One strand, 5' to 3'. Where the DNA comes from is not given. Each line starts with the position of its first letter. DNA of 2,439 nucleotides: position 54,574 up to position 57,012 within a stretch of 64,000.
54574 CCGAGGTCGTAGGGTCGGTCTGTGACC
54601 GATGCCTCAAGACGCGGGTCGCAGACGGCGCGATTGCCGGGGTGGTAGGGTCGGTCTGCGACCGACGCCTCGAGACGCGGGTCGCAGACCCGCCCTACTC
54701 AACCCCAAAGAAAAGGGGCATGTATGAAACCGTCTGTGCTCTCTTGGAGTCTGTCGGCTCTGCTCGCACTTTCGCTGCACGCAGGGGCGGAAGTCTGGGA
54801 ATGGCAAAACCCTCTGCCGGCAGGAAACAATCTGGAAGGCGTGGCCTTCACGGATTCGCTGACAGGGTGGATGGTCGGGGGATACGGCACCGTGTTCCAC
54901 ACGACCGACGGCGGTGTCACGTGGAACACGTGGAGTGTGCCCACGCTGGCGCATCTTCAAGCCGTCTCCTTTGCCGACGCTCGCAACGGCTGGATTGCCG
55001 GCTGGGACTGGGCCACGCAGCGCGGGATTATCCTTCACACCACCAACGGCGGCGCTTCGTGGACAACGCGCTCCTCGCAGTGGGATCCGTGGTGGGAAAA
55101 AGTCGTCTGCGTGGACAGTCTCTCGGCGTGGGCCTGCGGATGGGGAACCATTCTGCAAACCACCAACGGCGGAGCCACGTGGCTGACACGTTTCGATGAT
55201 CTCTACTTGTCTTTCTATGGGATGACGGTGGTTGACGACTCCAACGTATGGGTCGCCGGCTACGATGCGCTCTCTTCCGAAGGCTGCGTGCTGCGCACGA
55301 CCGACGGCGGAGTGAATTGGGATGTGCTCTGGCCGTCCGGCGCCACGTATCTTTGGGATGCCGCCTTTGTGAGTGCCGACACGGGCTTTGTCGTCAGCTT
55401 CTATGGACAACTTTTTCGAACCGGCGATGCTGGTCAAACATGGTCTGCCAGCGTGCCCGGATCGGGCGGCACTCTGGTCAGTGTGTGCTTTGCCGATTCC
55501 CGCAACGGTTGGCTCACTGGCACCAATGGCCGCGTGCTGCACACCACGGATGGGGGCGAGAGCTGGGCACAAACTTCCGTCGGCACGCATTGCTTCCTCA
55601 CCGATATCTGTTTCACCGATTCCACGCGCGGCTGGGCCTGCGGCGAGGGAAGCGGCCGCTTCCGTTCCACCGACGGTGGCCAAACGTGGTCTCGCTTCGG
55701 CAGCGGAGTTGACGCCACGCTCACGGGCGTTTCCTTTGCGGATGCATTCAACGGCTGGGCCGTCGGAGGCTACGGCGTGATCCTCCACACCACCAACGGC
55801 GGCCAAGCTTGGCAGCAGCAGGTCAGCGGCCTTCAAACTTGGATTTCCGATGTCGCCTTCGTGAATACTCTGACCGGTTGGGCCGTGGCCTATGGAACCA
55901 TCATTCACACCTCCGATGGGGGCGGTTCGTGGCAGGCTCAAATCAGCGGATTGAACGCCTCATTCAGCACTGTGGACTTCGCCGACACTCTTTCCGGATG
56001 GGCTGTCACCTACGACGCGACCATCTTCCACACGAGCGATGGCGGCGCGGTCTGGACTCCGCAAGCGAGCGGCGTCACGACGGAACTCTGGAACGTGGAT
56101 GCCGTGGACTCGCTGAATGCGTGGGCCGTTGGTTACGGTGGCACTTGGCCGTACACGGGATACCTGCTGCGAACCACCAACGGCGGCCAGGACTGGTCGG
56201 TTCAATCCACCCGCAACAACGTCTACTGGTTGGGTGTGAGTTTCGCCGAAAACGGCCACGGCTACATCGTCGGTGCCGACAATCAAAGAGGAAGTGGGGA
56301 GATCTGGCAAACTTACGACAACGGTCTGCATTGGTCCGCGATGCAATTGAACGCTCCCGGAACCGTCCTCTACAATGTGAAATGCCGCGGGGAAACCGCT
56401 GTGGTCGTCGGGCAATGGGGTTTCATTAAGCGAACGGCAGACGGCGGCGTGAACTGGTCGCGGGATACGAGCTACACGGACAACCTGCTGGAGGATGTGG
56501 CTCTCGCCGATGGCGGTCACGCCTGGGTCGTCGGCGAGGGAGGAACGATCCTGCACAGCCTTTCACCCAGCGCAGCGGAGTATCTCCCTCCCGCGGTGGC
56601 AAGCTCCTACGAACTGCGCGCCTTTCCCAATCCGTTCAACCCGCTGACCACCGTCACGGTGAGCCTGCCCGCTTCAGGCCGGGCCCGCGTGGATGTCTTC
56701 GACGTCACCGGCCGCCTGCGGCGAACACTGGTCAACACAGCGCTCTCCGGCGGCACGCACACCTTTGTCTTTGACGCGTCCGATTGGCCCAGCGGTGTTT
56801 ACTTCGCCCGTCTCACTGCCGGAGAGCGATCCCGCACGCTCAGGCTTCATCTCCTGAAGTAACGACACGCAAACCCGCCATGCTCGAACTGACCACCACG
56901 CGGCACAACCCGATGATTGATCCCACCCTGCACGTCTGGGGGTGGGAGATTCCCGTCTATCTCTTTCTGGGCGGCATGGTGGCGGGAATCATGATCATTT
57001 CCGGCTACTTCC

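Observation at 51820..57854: psrA-psrB / T9SS BNR-propeller gene / psrC: a molybdoenzyme operon interrupted by a secreted propeller gene at a repeat-element junction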

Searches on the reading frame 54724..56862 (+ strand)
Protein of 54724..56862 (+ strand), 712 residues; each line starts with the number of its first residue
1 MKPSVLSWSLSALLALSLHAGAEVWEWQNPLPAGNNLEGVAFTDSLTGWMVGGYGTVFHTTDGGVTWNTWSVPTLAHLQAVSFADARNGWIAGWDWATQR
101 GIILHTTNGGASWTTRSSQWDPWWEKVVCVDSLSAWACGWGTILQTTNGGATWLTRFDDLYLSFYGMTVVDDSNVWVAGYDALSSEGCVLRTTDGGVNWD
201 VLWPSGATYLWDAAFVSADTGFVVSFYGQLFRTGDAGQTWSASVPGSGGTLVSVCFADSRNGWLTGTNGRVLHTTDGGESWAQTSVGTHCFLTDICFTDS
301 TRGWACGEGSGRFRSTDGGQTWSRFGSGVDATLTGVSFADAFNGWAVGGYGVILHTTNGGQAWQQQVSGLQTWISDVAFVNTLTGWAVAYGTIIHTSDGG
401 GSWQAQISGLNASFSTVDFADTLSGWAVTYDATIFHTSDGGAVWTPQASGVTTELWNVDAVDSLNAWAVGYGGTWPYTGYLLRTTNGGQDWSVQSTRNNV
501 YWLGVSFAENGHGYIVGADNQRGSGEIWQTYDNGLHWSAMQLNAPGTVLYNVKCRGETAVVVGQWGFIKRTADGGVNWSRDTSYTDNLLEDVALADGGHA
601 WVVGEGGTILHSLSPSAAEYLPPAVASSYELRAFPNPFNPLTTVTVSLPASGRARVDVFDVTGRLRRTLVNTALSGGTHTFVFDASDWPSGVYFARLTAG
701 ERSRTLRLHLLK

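Call 3: search_protein_families(library=pfam, proteins=[window:54724-56862:+], max_evalue=0.01)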
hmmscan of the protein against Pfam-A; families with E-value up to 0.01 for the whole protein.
window:54724-56862:+ (712 aa): 3 families
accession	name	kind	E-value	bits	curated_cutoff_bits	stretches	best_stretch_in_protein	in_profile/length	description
PF14870.12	PSII_BNR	-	2.2e-48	165.5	27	5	280-365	8-96/303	Photosynthesis system II assembly factor YCF48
PF02012.26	BNR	-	3.8e-09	35.6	27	0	313-324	1-12/12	BNR/Asp-box repeat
PF18962.6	Por_Secre_tail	-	1e-06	29.4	27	1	634-703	2-68/75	Secretion system C-terminal sorting domain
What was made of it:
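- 54724..56862 (+): T9SS-sorted tandem double 7-bladed Ycf48/BNR-like beta-propeller protein: signal peptide 1-22, propellers about 26-613, C-terminal sorting domain about 630-710. Pfam PSII_BNR and Por_Secre_tail (call 3).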

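Call 10: find_homologous_proteins(query=window:54724-56859:+)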
Query window:54724-56859:+ (712 aa): 6331 proteins with E <= 0.001 among 8000 candidates; the best 120 are listed.
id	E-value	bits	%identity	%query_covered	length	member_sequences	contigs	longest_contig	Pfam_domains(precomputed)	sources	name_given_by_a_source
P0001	0.0e+0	1531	93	100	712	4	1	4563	PF18962.8,PF14870.13,PF02012.27,PF15902.13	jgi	-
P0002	5.5e-189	649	47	100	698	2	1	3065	PF18962.8,PF14870.13,PF15902.13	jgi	jgi:photosystem II stability/assembly factor-like uncharacterized protein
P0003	1.5e-170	588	37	86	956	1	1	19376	PF14870.13,PF13860.13,PF02012.27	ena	-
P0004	1.3e-169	585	42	98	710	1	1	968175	PF18962.8,PF14870.13,PF02012.27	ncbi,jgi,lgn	ncbi:MAG TPA: YCF48-related protein [bacterium]|jgi:photosystem II stability/assembly factor-like un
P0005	3.0e-145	504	31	98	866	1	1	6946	PF18962.8,PF14870.13,PF13860.13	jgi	jgi:photosystem II stability/assembly factor-like uncharacterized protein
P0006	9.1e-136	473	35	85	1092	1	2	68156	PF22073.3,PF15780.12,PF07610.18,PF18962.8,PF14870.13,PF22067.3,PF12371.15,PF02012.27,PF22544.3,PF15902.13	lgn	-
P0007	1.9e-133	465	37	84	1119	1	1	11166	PF04122.18,PF14870.13,PF02012.27,PF15902.13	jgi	jgi:photosystem II stability/assembly factor-like uncharacterized protein/putative cell wall-binding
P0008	1.4e-132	462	37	97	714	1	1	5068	PF18962.8,PF14870.13,PF02012.27,PF15902.13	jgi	jgi:photosystem II stability/assembly factor-like uncharacterized protein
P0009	1.9e-127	445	31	97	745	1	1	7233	PF18962.8,PF14870.13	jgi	jgi:photosystem II stability/assembly factor-like uncharacterized protein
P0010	5.8e-125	437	32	83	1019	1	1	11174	PF13585.13,PF18962.8,PF14870.13,PF13860.13,PF15902.13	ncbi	-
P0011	3.1e-123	431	34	97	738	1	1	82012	PF18962.8,PF14870.13,PF02012.27,PF15902.13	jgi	jgi:photosystem II stability/assembly factor-like uncharacterized protein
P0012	1.2e-122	429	37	86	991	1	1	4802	PF18962.8,PF25788.3,PF14870.13,PF00041.28,PF16656.12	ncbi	-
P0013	3.2e-121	424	34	89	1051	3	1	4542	PF18962.8,PF14870.13,PF02012.27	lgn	-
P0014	4.8e-121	424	37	84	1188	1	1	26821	PF25059.2,PF13205.13,PF18962.8,PF25788.3,PF24489.2,PF14870.13,PF00041.28,PF16656.12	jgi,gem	-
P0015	2.5e-120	422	32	87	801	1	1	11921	PF18962.8,PF14870.13,PF15902.13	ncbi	-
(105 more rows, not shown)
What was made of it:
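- Closest known: Ycf48/HCF136 photosystem II assembly factor. Different: It belongs to a very large 'YCF48-related' family: 6331 of the 8000 scored candidates had E <= 0.001 (call 10).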

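Call 11: find_encoding_contigs(protein=P0001, flank=10000)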
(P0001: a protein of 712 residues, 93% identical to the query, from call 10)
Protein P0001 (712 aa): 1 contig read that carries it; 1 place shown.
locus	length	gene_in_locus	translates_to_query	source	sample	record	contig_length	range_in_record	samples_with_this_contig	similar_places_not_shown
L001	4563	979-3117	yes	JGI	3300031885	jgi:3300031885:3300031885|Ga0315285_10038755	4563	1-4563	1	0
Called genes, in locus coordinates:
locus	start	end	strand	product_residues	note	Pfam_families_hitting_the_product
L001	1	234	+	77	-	?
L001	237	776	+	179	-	PF12837:Fer4_6 (faint), PF25160:LdpA_Fe-S-bd (faint), PF12838:Fer4_7 (weak), PF13187:Fer4_9 (weak), PF13237:Fer4_10 (weak), PF13247:Fer4_11, PF00037:Fer4, PF12797:Fer4_2 (weak)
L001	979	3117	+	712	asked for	PF14870:PSII_BNR, PF15902:Sortilin-Vps10 (faint), PF02012:BNR (faint), PF14870:PSII_BNR, PF18962:Por_Secre_tail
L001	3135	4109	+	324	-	PF03916:NrfD, PF14589:NrfD_2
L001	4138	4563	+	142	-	?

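Call 12: find_encoding_contigs(protein=P0002, flank=10000)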
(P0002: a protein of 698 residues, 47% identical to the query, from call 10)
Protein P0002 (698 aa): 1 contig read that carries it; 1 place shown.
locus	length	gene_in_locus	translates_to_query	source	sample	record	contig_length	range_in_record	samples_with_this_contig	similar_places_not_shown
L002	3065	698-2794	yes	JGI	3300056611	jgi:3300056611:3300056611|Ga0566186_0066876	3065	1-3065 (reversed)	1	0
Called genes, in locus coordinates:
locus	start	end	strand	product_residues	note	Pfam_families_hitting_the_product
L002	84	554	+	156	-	PF01047:MarR, PF12802:MarR_2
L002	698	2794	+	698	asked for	PF14870:PSII_BNR, PF15902:Sortilin-Vps10 (faint), PF14870:PSII_BNR, PF18962:Por_Secre_tail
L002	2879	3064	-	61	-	?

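Call 13: find_encoding_contigs(protein=P0004, flank=10000)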
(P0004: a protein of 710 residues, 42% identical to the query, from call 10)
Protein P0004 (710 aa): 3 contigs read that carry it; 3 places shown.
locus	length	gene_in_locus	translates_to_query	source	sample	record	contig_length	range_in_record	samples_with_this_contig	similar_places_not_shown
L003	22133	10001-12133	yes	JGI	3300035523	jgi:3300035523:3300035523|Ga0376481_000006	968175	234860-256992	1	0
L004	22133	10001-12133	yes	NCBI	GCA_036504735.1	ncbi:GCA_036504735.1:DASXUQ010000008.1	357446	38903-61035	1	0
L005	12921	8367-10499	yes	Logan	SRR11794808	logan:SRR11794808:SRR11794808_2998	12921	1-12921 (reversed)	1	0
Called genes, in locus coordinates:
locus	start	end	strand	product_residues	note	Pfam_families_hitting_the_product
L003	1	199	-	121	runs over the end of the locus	PF05635:23S_rRNA_IVP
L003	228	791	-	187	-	PF04011:LemA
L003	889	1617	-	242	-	-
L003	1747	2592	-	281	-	PF04536:TPM_phosphatase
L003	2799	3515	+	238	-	PF00702:Hydrolase, PF13419:HAD_2, PF13242:Hydrolase_like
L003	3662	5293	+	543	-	PF13229:Beta_helix, PF18962:Por_Secre_tail (weak)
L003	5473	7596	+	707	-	PF18962:Por_Secre_tail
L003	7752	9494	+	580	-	PF01839:FG-GAP (faint), PF13517:FG-GAP_3, PF07593:UnbV_ASPIC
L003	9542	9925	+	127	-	PF01648:ACPS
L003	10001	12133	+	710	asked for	PF14870:PSII_BNR, PF02012:BNR (faint), PF14870:PSII_BNR, PF18962:Por_Secre_tail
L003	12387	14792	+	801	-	PF18962:Por_Secre_tail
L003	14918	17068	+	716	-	PF18962:Por_Secre_tail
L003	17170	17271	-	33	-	-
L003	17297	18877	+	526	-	PF03853:YjeF_N, PF01256:Carb_kinase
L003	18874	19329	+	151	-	PF04892:VanZ-LLP1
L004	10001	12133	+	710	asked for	PF14870:PSII_BNR, PF02012:BNR (faint), PF14870:PSII_BNR, PF18962:Por_Secre_tail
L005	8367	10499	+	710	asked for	PF14870:PSII_BNR, PF02012:BNR (faint), PF14870:PSII_BNR, PF18962:Por_Secre_tail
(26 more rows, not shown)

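Call 23: search_solved_structures(query=window:54724-56859:+, max_evalue=0.001)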
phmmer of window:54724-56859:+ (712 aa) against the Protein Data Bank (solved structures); distinct sequences matched with E-value up to 0.001: 6.
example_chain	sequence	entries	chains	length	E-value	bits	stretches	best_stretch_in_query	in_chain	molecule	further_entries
8am5_S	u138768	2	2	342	1.3e-20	76.9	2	280-365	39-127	Photosystem II assembly lipoprotein Ycf48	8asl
2xbg_A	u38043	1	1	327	7.8e-20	74.3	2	240-325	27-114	YCF48-LIKE PROTEIN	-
5ojr_A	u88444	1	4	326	8.3e-20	74.2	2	240-325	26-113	Ycf48-like protein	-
5oj5_A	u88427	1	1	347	8.8e-20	74.1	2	240-325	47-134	Ycf48-like protein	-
5ojp_A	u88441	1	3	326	9.1e-20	74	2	240-325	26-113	Ycf48-like protein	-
5oj3_A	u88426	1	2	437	7.2e-15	57.8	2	248-397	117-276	Photosystem II stability/assembly factor HCF136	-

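Call 25: search_protein_families(library=ncbifam, proteins=[window:54724-56859:+])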
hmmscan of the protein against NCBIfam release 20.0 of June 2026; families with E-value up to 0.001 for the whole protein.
window:54724-56859:+ (712 aa): 4 families
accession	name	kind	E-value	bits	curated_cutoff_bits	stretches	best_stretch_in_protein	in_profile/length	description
NF010237.0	PRK13684.1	equivalog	3.2e-52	177.6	326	6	281-408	37-169/334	photosynthesis system II assembly factor Ycf48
NF045728.1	glycosyl_F510_1955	equivalog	5.2e-17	61.9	175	2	267-366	110-213/246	F510_1955 family glycosylhydrolase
TIGR04183.1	Por_Secre_tail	domain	1.2e-08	34.8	23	1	634-708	2-69/72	T9SS type A sorting domain-containing protein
NF052323.1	T9SSA_dep_M6i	equivalog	3e-06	25.5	600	1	633-702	960-1029/1043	T9SS-dependent M6-like inactivated metalloprotease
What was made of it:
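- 54724..56862 (+): TIGR04183 at 34.8 bits against a cut-off of 23 (call 25).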

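Call 39: find_related_loci(query=window:54724-56859:+, collection=metagenome_contigs, flank=6000)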
Query window:54724-56859:+ (712 aa) in metagenome_contigs; peptide patterns used: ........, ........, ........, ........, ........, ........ (x = any residue, [..] = any of these).
58 stretches matched a pattern; 7 encode a relative of the query (tblastn E <= 1e-3); 7 distinct loci.
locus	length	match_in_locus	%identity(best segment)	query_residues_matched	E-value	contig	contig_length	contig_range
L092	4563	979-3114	93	1-712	0e+0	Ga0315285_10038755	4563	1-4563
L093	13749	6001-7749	27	9-604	5e-32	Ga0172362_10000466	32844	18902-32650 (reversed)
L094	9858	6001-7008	34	9-612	4e-24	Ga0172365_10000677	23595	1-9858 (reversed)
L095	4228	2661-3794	26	36-580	2e-9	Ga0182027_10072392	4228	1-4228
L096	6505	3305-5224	27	141-561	6e-8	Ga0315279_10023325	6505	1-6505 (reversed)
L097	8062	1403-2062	37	31-443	1e-7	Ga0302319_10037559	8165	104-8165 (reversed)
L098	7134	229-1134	23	129-578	2e-7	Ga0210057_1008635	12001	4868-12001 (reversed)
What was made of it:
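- Tried and rejected: The metagenome scan with the propeller returned only L001 again, plus distant homologs at 23-37% (call 39).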

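Call 49: predict_structure(alignment_id=A2)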
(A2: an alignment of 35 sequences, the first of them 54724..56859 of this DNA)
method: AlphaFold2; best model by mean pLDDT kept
length: 712 residues; sequences in the alignment: 35
mean_pLDDT: 89.4   pTM: 0.81
mean pLDDT of the five models: 89.4, 89.0, 89.1, 88.7, 87.8
residues with pLDDT >= 90: 492; 70-90: 180; 50-70: 22; < 50: 18
segments of 3 or more residues with pLDDT < 50: 18-22, 615-626
pLDDT, mean of each block of 10 residues (from residue 1): 71 60 77 92 97 95 94 92 96 88 94 78 91 94 93 92 94 93 94 95 90 94 95 94 86 96 95 95 92 96 96 96 92 96 96 95 92 95 96 94 79 91 94 92 89 93 95 86 92 90 92 92 90 86 82 92 93 83 92 89 97 56 50 88 88 85 89 80 91 90 88 83
secondary structure, 60 per line:
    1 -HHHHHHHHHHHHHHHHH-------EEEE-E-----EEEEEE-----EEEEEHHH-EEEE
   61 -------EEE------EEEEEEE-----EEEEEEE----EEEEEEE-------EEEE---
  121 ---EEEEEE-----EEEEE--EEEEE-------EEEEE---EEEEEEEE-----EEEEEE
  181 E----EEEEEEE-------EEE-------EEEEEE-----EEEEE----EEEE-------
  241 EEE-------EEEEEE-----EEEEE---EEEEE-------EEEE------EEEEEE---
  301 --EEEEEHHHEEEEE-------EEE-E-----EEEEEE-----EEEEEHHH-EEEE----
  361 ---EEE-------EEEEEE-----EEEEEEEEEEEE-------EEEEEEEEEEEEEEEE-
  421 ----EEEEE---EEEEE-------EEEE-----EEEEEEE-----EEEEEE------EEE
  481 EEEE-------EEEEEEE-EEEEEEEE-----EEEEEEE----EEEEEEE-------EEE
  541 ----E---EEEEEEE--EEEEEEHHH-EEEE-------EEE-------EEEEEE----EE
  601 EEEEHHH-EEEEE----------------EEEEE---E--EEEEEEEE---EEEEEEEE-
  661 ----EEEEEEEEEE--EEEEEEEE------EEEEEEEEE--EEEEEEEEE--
elements in order (helices of 4 or more, strands of 3 or more residues): H2-18 E26-29 E37-42 E48-52 E57-60 E68-70 E77-83 E89-95 E100-106 E114-117 E124-129 E135-139 E142-146 E154-158 E162-169 E175-181 E186-192 E200-202 E210-215 E221-225 E230-233 E241-243 E251-256 E262-266 E270-274 E282-285 E292-297 E303-307 E311-315 E323-325 E333-338 E344-348 E353-356 E364-366 E374-379 E385-396 E404-419 E425-429 E433-437 E445-448 E454-460 E466-471 E478-484 E492-498 E500-507 E513-519 E524-530 E538-540 E549-555 E558-563 E568-571 E579-581 E589-594 E599-604 E609-613 E630-634 E641-648 E652-659 E665-674 E677-684 E691-699 E702-710
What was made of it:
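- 54724..56862 (+): AF2 pLDDT 89.4 (call 49).
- On T9SS type A cargo: The model has a beta-sandwich at 630-710 (call 49). Helix 2-18 appears in the model (call 49).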

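Call 51: fold_search(model_id=the predicted structure, library=pdb)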
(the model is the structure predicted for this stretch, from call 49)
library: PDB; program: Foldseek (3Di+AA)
matches with E <= 10: 1505; with E <= 0.001: 879
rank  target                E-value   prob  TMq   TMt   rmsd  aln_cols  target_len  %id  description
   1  2ymu_A                1.4e-20  1.00  0.36  0.44  11.7       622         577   15  Structure of a highly repetitive propeller structure (released 2012-10-17)
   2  6mgl_A                1.0e-19  1.00  0.53  0.52   7.9       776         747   13  Crystal structure of the catalytic domain from GH74 enzyme PoGH74 from Paenibacillus odorifer, D60A mutant in complex  (released 2019-01-23)
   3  6p2n                  2.3e-19  1.00  0.52  0.50   8.2       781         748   12  Crystal structure of Paenibacillus graminis GH74 (PgGH74) (released 2019-07-31)
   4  5fkq_B                8.1e-19  1.00  0.55  0.54   7.8       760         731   14  Unraveling the first step of xyloglucan degradation by the soil saprophyte Cellvibrio japonicus through the functional (released 2015-11-04)
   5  5jwz_B                8.8e-19  1.00  0.53  0.52   7.6       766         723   15  Structure of a Putative Xyloglucanase from the Cellulolytic Bacteria Streptomyces sp. SirexAA-E (released 2016-06-01)
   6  2cn3_A                8.8e-19  1.00  0.39  0.38  10.7       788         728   14  Crystal Structures of Clostridium thermocellum Xyloglucanase (released 2006-05-22)
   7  6mgj_A                9.3e-19  1.00  0.55  0.52   7.9       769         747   13  Crystal structure of the catalytic domain from GH74 enzyme PoGH74 from Paenibacillus odorifer, apoenzyme (released 2019-01-23)
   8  6p2o_A                9.7e-19  1.00  0.36  0.36  11.2       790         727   14  Crystal structure of Streptomyces rapamycinicus GH74 in complex with xyloglucan fragments XLLG and XXXG (released 2019-07-31)
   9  5fkr                  1.3e-18  1.00  0.52  0.51   8.2       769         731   14  Unraveling the first step of xyloglucan degradation by the soil saprophyte Cellvibrio japonicus through the functional a (released 2015-11-25)
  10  6p2m_A                1.9e-18  1.00  0.51  0.52   8.4       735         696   15  Crystal structure of the Caldicellulosiruptor lactoaceticus GH74 (ClGH74a) enzyme in complex with LLG xyloglucan (released 2019-07-31)
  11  5jwz_A                2.1e-18  1.00  0.39  0.39  10.6       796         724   15  Structure of a Putative Xyloglucanase from the Cellulolytic Bacteria Streptomyces sp. SirexAA-E (released 2016-06-01)
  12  2cn2_A                2.7e-18  1.00  0.39  0.39  10.8       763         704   14  Crystal Structures of Clostridium thermocellum Xyloglucanase (released 2006-05-22)
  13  5fkq_A                8.8e-18  1.00  0.55  0.53   8.0       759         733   14  Unraveling the first step of xyloglucan degradation by the soil saprophyte Cellvibrio japonicus through the functional (released 2015-11-04)
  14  4lgn                  1.9e-17  1.00  0.40  0.39  11.2       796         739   14  The structure of Acidothermus cellulolyticus family 74 glycoside hydrolase (released 2013-12-11)
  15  7kn8_B                2.1e-17  1.00  0.52  0.52   8.1       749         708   14  Crystal structure of the GH74 xyloglucanase from Xanthomonas campestris (Xcc1752) (released 2021-05-26)
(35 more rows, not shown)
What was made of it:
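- On GH74 glycoside hydrolase: Foldseek TM 0.52-0.55 to 5fkq, 6mgl and 6mgj (call 51).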
